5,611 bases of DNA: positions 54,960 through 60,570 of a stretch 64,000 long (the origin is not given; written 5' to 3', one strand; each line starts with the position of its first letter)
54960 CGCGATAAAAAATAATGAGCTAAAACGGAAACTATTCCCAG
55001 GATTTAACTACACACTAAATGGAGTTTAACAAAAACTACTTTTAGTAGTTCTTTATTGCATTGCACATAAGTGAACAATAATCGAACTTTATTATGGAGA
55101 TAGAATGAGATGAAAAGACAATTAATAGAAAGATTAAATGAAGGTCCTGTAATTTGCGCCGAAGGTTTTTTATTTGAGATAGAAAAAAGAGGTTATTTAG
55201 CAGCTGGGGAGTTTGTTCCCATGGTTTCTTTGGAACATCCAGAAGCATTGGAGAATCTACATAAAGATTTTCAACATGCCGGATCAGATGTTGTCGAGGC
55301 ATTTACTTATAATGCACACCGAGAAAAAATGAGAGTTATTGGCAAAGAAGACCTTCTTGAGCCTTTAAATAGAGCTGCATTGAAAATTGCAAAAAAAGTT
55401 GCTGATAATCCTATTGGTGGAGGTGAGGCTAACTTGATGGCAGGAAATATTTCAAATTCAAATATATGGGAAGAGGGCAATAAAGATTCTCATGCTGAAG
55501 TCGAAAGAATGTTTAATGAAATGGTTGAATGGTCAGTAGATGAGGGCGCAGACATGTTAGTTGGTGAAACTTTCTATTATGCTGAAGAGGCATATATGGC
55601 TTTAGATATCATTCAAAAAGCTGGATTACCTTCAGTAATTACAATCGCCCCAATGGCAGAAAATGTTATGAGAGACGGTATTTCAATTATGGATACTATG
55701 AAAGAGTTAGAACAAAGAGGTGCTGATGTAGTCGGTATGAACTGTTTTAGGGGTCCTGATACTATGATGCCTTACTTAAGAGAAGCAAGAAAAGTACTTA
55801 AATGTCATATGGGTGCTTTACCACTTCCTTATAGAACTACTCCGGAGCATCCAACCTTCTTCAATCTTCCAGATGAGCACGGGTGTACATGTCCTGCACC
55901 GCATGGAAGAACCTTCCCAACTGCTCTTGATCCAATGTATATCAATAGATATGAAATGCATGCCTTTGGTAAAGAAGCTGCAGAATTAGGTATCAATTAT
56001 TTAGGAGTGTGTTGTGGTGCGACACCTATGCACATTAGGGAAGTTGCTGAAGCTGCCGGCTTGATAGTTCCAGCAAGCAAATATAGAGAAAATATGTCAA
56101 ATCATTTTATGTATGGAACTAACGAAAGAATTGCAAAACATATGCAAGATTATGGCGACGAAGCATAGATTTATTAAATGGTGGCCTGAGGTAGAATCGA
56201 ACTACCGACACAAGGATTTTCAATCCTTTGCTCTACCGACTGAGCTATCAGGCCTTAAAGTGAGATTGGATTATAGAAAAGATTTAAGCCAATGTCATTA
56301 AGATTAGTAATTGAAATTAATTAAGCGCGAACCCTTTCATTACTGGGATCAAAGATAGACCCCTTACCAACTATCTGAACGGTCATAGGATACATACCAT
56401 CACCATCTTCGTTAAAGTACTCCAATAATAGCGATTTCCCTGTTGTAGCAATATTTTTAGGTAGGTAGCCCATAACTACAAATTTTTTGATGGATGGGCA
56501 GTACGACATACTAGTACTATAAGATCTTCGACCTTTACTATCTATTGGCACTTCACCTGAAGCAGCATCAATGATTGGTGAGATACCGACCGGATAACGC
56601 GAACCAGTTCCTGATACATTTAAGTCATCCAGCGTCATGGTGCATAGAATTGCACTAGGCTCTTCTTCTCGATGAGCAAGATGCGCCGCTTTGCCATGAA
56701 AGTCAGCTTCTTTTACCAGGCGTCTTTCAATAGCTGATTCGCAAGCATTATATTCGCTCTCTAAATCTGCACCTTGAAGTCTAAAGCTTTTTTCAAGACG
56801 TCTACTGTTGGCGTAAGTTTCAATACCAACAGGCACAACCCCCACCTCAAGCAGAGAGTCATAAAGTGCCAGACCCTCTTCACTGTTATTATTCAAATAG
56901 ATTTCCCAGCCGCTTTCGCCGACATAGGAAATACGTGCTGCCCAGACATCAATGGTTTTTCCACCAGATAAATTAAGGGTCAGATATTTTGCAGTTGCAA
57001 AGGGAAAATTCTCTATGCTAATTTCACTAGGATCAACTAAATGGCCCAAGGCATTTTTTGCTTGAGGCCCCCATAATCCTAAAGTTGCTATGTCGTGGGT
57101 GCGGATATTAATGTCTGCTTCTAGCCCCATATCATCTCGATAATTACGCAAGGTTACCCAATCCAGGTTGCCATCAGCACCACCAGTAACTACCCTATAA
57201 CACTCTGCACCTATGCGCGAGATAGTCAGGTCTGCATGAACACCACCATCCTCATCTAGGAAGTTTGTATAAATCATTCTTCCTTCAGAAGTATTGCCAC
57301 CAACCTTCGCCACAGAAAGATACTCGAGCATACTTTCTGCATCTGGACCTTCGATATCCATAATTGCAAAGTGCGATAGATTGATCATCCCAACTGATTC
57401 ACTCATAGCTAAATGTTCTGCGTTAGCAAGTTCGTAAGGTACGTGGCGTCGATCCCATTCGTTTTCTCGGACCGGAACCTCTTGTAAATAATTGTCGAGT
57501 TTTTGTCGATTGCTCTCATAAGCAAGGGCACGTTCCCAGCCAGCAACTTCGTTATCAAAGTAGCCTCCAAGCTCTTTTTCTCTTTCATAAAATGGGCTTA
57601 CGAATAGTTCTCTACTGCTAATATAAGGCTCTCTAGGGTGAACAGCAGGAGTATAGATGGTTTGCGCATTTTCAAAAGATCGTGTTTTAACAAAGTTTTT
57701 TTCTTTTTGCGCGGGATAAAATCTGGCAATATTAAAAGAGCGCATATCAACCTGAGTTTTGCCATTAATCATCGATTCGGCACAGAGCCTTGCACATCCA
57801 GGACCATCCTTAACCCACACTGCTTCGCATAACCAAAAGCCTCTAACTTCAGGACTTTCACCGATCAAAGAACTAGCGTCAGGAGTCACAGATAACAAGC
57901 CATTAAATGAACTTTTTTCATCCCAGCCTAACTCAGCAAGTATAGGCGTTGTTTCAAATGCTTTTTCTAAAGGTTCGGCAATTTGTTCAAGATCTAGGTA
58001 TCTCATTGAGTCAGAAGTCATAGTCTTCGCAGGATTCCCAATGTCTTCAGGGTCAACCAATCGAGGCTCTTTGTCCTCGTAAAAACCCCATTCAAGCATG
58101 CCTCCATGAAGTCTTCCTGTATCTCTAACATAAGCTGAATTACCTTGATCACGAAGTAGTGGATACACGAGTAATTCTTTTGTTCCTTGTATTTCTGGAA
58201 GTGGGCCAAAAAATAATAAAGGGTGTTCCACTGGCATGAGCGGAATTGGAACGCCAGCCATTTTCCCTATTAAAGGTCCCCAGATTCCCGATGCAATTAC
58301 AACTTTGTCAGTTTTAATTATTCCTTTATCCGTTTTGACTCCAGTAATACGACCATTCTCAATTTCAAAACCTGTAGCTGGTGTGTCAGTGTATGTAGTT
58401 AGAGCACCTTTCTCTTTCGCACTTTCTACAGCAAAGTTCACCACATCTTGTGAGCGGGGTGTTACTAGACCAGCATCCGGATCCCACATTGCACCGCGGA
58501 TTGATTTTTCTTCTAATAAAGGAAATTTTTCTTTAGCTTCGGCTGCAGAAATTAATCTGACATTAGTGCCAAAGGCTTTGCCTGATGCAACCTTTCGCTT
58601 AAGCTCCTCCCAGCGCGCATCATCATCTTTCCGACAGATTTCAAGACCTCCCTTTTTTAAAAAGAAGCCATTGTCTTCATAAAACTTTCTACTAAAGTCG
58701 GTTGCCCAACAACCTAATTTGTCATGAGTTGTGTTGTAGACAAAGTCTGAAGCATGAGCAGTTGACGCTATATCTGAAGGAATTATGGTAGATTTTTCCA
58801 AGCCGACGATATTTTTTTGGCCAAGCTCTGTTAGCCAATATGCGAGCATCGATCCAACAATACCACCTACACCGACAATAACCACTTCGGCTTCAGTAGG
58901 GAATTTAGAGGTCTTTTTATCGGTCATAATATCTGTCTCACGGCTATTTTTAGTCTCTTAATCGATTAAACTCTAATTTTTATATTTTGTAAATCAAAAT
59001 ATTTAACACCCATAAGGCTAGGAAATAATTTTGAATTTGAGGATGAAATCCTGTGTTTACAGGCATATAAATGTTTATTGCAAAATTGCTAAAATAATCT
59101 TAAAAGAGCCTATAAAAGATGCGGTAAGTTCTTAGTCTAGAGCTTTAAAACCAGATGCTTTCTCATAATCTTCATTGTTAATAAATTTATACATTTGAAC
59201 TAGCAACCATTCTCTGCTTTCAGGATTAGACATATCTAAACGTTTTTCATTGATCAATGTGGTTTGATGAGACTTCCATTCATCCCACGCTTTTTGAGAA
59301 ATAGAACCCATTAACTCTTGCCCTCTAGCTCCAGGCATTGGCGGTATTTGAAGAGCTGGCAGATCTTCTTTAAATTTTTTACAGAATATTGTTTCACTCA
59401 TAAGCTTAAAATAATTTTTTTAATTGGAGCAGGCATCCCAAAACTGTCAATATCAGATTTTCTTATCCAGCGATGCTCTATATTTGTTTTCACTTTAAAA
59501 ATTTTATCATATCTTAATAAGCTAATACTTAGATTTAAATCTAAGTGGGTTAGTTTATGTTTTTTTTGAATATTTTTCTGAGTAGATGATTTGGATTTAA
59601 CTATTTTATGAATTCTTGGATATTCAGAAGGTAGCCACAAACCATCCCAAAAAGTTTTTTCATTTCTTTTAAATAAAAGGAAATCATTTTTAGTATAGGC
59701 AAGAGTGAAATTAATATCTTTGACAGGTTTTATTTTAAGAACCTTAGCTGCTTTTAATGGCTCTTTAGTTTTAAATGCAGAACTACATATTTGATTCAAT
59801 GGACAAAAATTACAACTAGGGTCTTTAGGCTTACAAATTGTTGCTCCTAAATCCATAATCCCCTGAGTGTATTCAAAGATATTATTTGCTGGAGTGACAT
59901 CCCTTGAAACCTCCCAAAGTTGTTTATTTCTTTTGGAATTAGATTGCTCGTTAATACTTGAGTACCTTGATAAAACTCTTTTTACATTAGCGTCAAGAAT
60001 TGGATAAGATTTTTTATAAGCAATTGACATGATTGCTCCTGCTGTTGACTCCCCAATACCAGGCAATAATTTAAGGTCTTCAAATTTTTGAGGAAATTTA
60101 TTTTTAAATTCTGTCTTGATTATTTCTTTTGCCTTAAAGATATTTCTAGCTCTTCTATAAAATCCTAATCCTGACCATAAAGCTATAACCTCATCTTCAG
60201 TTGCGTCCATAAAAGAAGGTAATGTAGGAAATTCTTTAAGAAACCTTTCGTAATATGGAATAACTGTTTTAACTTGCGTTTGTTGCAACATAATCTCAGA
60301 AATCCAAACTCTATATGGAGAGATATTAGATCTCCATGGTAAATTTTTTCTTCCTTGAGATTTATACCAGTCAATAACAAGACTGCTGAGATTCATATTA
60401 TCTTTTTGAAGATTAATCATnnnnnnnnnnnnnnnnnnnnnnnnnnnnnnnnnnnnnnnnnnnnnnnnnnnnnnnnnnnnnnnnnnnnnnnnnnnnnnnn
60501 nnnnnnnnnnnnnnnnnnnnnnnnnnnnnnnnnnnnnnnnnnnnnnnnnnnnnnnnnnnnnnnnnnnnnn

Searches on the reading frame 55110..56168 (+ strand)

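Call 48: search_protein_families(library=pfam, proteins=[window:55110-56168:+], max_evalue=0.0001)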
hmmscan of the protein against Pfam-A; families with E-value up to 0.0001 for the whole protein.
window:55110-56168:+ (352 aa): 1 family
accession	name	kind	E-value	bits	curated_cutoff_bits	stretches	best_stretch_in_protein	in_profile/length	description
PF02574.22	S-methyl_trans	-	3.4e-39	135.9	22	1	39-315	27-282/283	Homocysteine S-methyltransferase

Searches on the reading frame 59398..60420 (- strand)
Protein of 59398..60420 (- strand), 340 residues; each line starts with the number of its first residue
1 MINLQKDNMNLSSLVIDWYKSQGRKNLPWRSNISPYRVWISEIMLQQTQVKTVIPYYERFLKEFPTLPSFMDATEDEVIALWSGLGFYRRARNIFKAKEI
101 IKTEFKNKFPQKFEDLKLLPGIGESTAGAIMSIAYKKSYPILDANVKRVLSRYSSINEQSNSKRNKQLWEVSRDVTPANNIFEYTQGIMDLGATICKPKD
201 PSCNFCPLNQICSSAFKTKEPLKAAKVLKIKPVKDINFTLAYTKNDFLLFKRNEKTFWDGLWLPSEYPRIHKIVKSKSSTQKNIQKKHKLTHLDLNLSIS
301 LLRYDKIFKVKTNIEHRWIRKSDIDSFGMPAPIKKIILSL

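Call 49: search_protein_families(library=pfam, proteins=[window:59398-60420:-], max_evalue=0.0001)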
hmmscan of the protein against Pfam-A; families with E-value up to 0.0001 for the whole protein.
window:59398-60420:- (340 aa): 3 families
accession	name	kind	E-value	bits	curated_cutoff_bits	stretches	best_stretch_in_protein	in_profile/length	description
PF00730.31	HhH-GPD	-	2.2e-22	79.9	26.2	1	40-171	1-105/108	HhH-GPD superfamily base excision DNA repair protein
PF14815.12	NUDIX_4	-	4.6e-10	39.7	35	1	242-337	7-111/113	NUDIX domain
PF00633.29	HHH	-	8.4e-08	32.1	24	1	105-133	2-30/30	Helix-hairpin-helix motif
